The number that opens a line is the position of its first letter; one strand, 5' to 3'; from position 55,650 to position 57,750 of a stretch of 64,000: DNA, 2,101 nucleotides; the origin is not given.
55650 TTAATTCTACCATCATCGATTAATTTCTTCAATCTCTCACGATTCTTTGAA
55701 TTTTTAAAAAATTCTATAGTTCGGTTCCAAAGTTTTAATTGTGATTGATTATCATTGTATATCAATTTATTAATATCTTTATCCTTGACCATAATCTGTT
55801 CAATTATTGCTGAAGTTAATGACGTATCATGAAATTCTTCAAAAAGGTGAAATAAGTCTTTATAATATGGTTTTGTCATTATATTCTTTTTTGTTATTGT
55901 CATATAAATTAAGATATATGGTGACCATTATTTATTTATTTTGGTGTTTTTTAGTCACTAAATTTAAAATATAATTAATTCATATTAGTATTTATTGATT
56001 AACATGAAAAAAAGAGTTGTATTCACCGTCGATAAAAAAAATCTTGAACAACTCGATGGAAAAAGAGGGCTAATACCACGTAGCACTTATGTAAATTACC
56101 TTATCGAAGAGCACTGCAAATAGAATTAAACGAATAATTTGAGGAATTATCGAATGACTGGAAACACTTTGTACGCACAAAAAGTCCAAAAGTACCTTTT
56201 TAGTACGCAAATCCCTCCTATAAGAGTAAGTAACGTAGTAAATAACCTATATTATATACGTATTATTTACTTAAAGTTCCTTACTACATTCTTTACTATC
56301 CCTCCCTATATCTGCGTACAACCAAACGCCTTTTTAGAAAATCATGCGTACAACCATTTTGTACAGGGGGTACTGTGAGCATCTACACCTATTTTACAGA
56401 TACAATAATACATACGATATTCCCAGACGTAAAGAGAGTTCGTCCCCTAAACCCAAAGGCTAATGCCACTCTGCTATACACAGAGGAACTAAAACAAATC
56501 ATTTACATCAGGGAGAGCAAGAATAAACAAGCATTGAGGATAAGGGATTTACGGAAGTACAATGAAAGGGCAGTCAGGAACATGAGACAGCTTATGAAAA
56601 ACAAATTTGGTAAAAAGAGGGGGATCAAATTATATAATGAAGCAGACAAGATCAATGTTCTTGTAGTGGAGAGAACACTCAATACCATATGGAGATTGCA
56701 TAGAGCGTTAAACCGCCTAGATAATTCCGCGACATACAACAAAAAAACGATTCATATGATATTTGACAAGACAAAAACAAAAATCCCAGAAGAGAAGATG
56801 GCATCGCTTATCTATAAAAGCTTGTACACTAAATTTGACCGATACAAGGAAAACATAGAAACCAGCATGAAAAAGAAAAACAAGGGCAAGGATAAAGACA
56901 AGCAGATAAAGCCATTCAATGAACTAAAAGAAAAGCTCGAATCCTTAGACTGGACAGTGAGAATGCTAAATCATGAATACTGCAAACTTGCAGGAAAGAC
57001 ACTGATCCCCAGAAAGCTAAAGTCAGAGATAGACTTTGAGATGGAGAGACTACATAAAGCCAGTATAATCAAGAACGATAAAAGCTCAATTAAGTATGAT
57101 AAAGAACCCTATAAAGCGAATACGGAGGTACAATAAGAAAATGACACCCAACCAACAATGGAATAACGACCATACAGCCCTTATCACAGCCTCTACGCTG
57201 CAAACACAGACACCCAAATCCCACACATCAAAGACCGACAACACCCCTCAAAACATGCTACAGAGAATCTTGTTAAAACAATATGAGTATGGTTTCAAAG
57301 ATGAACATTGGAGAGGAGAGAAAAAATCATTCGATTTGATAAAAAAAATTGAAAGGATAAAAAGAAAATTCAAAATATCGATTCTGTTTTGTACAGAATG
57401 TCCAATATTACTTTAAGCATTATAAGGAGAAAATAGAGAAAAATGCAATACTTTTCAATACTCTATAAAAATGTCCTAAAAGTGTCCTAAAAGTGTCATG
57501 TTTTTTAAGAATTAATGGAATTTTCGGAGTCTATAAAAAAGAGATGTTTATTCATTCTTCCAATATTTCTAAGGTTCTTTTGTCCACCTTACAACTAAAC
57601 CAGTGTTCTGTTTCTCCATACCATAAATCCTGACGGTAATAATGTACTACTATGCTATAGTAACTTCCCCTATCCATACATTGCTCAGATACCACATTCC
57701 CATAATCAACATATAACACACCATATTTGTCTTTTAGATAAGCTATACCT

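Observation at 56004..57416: RHH mini-regulator followed by a symmetric iteron-like array and a basic 253-aa protein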

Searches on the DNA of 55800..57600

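Call 109: search_rna_families(source=window, start=55800, end=57600, threshold=evalue, max_evalue=1)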
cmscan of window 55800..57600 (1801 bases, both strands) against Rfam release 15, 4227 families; matches with E-value up to 1: 1.
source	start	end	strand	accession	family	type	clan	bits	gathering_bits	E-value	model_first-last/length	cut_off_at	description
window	56226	56295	-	RF01666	rox2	Cis-reg;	-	23.9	55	0.36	1-71/71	no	Drosophila rox2 ncRNA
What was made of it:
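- Tried and rejected: Rfam gave nothing at relaxed thresholds (call 109).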

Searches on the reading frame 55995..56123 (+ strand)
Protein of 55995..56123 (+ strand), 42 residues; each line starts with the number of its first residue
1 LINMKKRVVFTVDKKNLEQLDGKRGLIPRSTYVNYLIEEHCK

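Call 10: search_protein_families(library=pfam, proteins=[window:56004-56123:+], max_evalue=0.1)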
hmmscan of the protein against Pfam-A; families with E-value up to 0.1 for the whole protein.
window:56004-56123:+ (39 aa): 0 families

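Call 81: search_protein_families(library=pfam, proteins=[window:56004-56123:+], max_evalue=10)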
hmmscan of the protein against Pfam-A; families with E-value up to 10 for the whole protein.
window:56004-56123:+ (39 aa): 0 families
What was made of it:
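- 56004..56123 (+): 39-aa basic ORF (pI 9.6), possibly ribbon-helix-helix. No Pfam hit (calls 10, 81).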

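Call 84: find_homologous_proteins(query=window:55995-56123:+, max_evalue=10)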
Query window:55995-56123:+: no candidate shares three 5-residue words with the query. No homologue found.
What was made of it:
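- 56004..56123 (+): No homologues found (call 84).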

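Call 90: predict_structure(protein=window:56004-56123:+)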
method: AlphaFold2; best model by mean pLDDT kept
length: 39 residues; sequences in the alignment: 1
mean_pLDDT: 65.9   pTM: 0.31
mean pLDDT of the five models: 65.9, 60.7, 58.8, 58.5, 55.9
residues with pLDDT >= 90: 0; 70-90: 16; 50-70: 20; < 50: 3
segments of 3 or more residues with pLDDT < 50: 1-3
pLDDT, mean of each block of 10 residues (from residue 1): 56 73 72 62
secondary structure, 60 per line:
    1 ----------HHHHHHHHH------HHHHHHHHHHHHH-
elements in order: H11-19 H26-38
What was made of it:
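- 56004..56123 (+): AF2 single-sequence model: residues 1-10 extended, helices 11-19 and 26-38, pLDDT 66 (call 90).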

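Call 98: fold_search(model_id=the predicted structure, library=pdb)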
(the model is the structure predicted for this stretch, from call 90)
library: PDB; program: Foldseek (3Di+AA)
matches with E <= 10: 0; with E <= 0.001: 0
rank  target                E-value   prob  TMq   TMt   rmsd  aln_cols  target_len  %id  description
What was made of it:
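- On Ribbon-helix-helix (CopG/Arc/MetJ, PF01402), for the 39-aa ORF: Foldseek returned nothing (call 98).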

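Call 99: search_solved_structures(query=window:56004-56120:+, max_evalue=10, show_alignments=3)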
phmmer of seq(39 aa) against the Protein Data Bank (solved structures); distinct sequences matched with E-value up to 10: 1.
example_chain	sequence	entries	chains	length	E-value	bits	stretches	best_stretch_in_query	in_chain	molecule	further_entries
2l3s_A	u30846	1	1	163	1.3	13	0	13-26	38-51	Autoinhibited Crk protein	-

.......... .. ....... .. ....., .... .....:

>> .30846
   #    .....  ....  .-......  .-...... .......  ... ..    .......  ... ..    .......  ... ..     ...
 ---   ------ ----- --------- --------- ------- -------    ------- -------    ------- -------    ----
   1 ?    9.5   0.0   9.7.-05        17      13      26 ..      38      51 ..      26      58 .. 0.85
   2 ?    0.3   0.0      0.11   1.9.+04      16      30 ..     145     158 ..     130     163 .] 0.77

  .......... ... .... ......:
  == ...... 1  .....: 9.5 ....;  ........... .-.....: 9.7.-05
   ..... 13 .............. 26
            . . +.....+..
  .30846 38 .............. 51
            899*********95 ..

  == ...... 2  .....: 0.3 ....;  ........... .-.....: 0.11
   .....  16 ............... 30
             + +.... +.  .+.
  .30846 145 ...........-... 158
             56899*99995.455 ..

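Call 100: search_protein_families(library=ncbifam, proteins=[window:56004-56120:+], max_evalue=10)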
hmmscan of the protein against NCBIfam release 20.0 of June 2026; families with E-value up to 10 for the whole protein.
seq(39 aa): 1 family
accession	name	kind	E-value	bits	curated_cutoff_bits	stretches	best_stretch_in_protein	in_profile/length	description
NF050104.1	TA_MazE_antitoxin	equivalog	0.0082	16.5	65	1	4-39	1-35/69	type II toxin-antitoxin system MazE family antitoxin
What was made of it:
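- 56004..56123 (+): NCBIfam NF050104 MazE-family antitoxin, E 0.008, 16.5 bits against a cut-off of 65 (call 100).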
